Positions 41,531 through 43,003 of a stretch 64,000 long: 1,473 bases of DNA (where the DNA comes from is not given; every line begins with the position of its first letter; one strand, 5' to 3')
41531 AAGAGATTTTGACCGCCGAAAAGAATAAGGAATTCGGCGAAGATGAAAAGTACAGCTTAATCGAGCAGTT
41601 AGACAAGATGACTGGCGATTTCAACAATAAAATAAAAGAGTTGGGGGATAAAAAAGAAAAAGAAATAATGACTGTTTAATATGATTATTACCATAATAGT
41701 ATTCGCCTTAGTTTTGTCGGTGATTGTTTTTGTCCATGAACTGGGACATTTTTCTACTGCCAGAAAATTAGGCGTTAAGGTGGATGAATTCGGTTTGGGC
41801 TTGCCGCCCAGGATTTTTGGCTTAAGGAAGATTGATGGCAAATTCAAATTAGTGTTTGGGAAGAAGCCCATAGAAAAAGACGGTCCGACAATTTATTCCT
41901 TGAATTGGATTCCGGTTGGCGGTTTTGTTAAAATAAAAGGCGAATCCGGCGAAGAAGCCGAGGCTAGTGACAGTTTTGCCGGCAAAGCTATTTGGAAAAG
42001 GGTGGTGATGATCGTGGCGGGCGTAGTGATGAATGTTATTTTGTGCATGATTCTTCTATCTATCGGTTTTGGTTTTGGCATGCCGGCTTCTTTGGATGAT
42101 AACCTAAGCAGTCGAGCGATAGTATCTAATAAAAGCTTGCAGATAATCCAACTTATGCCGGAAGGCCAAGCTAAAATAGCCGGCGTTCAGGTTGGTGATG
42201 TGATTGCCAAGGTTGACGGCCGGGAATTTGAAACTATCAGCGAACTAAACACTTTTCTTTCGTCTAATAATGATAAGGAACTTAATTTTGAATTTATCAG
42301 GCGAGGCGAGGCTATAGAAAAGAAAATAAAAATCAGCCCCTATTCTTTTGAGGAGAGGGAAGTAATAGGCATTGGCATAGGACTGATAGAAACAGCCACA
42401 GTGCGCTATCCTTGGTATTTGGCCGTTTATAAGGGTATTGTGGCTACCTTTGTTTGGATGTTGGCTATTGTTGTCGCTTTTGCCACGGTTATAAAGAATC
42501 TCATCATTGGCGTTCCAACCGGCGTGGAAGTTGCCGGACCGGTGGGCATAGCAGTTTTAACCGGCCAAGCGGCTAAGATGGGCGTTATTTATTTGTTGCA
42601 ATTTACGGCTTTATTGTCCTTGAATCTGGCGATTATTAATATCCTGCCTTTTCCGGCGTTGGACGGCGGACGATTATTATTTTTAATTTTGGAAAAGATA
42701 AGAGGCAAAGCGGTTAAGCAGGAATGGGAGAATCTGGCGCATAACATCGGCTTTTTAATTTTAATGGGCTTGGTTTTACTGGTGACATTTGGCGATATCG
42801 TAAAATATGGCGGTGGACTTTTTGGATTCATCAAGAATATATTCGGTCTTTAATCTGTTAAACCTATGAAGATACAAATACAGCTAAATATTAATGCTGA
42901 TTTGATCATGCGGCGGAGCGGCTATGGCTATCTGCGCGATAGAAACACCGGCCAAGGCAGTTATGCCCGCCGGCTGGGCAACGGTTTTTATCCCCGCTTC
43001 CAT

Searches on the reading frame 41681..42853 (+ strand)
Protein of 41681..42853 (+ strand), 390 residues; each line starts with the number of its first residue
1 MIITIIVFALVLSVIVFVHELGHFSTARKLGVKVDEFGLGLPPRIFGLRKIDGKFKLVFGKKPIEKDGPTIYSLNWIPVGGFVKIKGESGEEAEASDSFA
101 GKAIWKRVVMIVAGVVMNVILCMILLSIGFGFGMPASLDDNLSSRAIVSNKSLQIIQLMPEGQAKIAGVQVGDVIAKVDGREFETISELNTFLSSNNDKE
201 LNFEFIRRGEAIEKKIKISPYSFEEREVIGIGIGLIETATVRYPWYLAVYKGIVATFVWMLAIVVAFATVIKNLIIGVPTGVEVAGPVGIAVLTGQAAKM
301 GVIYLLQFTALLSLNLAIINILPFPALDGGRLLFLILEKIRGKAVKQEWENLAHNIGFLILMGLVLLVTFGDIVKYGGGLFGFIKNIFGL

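Call 18: search_protein_families(library=pfam, proteins=[window:41681-42853:+])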
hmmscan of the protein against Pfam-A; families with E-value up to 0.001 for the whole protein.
window:41681-42853:+ (390 aa): 4 families
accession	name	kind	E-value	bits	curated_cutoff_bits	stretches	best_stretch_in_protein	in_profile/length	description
PF02163.28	Peptidase_M50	-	9.3e-51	172.7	27.2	1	8-364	2-221/221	Peptidase family M50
PF17820.7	PDZ_6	-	1.3e-06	28.5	27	1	157-207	4-54/54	PDZ domain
PF00595.29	PDZ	-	4.4e-06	27.4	23.2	1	143-190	23-64/81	PDZ domain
PF13180.12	PDZ_2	-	6.1e-05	23.7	27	1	152-217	13-79/80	PDZ domain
